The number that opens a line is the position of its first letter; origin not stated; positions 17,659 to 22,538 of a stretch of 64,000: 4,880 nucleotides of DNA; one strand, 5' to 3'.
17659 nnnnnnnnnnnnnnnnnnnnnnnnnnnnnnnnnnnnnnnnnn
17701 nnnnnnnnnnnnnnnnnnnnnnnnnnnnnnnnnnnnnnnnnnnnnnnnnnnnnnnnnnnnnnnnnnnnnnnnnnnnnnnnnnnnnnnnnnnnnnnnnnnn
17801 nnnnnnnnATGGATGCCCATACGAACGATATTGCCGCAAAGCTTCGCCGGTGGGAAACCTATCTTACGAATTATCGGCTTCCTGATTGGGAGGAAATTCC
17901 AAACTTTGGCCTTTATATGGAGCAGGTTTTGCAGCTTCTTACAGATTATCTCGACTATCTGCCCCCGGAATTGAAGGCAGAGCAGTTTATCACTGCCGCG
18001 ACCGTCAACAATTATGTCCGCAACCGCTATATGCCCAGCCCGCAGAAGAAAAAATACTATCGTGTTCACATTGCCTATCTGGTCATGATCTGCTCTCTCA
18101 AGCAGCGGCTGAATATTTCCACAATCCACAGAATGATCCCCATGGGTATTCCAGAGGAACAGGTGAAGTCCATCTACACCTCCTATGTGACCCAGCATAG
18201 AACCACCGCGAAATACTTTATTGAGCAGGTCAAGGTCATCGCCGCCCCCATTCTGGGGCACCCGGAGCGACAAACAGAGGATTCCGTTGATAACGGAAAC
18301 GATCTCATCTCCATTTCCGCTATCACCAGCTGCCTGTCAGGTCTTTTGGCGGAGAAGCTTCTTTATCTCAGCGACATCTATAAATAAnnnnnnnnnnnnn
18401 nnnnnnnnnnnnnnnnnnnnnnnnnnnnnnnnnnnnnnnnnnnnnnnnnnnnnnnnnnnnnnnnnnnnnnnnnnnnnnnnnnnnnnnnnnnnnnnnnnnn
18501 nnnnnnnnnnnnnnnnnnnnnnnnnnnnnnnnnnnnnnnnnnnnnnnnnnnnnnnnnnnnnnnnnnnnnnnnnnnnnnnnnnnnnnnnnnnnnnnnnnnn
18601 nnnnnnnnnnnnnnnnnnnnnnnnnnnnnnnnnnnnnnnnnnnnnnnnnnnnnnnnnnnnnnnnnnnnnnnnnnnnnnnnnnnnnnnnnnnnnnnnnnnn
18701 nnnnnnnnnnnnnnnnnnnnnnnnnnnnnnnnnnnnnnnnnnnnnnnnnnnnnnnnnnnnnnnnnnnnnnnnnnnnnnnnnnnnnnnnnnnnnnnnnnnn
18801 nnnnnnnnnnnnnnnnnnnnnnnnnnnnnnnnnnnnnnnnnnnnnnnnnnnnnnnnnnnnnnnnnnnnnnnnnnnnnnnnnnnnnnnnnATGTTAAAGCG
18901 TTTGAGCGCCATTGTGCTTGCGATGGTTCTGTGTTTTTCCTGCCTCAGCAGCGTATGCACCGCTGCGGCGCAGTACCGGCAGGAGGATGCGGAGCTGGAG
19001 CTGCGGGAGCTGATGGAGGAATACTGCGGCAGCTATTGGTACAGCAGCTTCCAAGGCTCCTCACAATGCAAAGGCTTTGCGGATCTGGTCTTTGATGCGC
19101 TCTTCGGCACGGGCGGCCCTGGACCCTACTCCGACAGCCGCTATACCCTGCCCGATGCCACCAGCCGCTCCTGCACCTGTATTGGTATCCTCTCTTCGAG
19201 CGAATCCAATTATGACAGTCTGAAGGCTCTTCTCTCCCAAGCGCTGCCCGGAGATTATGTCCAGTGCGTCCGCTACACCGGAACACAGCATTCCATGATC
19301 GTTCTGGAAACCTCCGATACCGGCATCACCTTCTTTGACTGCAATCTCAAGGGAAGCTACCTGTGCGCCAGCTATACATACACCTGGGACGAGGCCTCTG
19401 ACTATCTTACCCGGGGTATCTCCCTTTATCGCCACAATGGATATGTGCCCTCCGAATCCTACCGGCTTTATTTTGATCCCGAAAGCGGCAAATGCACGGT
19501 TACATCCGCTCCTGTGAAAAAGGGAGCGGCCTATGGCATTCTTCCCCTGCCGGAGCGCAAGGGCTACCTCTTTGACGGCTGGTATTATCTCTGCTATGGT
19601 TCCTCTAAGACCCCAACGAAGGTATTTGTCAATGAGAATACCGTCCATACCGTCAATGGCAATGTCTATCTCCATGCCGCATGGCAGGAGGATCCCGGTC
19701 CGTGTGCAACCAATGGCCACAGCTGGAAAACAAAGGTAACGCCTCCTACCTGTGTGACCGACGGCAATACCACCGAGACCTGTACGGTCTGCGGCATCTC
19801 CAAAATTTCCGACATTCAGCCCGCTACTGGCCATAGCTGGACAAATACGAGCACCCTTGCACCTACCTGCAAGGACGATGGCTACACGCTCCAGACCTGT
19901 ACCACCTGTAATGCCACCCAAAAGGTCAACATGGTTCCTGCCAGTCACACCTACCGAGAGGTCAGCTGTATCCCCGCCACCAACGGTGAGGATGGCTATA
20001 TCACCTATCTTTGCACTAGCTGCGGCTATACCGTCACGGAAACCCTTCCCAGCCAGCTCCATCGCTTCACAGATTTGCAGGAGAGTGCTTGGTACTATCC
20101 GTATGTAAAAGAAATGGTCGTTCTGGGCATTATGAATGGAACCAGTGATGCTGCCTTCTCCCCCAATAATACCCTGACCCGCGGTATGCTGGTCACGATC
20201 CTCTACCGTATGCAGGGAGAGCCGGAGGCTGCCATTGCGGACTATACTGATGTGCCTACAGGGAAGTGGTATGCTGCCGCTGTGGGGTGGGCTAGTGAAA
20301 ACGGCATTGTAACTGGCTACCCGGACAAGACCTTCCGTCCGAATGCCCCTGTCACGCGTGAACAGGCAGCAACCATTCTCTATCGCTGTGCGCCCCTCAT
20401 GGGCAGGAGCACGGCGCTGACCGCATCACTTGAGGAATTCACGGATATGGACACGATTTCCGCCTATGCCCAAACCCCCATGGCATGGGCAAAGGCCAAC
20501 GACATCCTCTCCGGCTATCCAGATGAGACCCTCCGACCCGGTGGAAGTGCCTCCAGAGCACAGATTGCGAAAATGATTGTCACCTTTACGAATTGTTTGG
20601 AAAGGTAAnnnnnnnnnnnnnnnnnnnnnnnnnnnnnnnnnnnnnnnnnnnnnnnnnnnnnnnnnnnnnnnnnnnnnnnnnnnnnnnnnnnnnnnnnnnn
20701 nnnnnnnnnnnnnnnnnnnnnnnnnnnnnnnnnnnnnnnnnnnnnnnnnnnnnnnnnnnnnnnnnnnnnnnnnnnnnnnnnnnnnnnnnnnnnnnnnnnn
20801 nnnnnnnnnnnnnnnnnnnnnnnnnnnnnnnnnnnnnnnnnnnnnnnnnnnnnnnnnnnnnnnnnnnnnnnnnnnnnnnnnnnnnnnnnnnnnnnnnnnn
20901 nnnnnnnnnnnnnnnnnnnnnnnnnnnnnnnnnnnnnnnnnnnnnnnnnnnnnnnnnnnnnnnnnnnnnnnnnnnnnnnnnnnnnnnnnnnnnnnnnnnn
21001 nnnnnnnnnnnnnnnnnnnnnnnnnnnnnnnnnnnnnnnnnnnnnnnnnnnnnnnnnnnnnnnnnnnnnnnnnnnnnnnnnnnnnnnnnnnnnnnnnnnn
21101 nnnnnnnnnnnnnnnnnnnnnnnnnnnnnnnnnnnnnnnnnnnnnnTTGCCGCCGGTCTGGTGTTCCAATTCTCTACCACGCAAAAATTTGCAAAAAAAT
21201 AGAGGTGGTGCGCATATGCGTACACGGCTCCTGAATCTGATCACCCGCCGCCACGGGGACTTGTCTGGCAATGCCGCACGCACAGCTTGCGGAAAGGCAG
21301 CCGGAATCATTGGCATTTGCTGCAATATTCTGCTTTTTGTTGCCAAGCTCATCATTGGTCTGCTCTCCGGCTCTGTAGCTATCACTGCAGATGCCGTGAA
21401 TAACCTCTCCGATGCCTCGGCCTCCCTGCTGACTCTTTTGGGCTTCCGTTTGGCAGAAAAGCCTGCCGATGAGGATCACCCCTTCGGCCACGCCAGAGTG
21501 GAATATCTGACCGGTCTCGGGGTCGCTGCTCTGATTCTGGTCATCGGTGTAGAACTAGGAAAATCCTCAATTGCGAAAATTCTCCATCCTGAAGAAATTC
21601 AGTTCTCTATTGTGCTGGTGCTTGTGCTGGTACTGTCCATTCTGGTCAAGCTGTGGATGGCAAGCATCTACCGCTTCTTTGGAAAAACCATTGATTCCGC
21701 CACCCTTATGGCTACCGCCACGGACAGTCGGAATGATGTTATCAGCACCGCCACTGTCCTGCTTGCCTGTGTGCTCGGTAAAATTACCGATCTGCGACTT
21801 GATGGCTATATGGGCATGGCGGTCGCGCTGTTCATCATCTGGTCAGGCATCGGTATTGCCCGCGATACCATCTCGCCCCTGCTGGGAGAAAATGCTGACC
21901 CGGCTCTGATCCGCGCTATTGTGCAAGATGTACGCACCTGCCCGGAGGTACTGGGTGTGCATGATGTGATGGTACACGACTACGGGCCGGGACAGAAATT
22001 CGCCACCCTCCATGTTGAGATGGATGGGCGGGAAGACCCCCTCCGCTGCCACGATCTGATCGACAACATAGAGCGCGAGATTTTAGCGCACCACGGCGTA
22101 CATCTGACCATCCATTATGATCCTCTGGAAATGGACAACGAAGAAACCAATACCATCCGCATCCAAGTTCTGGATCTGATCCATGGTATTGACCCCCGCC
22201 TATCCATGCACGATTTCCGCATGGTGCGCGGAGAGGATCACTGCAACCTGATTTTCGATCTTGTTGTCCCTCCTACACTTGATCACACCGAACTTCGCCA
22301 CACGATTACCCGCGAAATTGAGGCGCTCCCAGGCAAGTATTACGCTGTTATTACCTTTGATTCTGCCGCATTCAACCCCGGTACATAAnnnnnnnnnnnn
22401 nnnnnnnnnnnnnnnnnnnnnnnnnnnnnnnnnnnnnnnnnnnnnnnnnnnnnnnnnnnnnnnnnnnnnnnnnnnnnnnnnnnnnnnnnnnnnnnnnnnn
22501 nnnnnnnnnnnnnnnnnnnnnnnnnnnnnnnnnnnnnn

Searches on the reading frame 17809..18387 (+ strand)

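Call 12: search_protein_families(library=pfam, proteins=[window:17809-18387:+])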
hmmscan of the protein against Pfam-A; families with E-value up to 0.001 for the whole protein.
window:17809-18387:+ (192 aa): 1 family
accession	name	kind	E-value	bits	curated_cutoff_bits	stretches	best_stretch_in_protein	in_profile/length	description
PF08876.17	DUF1836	-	7.1e-23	81.1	27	1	26-124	2-103/105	Domain of unknown function (DUF1836)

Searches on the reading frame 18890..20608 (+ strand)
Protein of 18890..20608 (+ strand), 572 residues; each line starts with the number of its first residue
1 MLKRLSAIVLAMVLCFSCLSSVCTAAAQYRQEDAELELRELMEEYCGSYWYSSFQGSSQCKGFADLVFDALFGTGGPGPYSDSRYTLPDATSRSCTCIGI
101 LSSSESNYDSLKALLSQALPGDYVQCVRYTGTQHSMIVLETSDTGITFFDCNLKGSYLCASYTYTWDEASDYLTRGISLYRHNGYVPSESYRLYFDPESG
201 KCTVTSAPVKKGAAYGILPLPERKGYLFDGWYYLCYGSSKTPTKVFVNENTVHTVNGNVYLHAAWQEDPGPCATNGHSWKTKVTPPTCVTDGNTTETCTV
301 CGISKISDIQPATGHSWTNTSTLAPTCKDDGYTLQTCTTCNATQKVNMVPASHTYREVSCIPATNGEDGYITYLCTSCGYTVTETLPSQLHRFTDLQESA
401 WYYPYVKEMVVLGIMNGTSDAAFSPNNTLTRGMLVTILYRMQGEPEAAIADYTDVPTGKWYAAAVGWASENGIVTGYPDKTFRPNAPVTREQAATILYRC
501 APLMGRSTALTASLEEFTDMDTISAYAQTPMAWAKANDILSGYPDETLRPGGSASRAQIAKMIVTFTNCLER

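Call 46: search_protein_families(library=pfam, proteins=[window:18890-20608:+])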
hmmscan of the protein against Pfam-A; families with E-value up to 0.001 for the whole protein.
window:18890-20608:+ (572 aa): 2 families
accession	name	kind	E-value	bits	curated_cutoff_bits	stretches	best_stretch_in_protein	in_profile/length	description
PF00395.25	SLH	-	2.2e-39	133.6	20.8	3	452-494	2-44/44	S-layer homology domain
PF09479.16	Flg_new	-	8.4e-06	26.3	27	1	191-262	1-63/65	Listeria-Bacteroides repeat domain (List_Bact_rpt)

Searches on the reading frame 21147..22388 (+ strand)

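Call 46: search_protein_families(library=pfam, proteins=[window:21147-22388:+])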
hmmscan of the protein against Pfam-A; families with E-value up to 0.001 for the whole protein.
window:21147-22388:+ (413 aa): 2 families
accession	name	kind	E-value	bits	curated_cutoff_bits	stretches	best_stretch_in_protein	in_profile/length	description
PF01545.26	Cation_efflux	-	5.4e-43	147.5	26.6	1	54-246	2-198/198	Cation efflux family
PF16916.11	ZT_dimer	-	3.1e-15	56.4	26.7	1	252-326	3-77/78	Dimerisation domain of Zinc Transporter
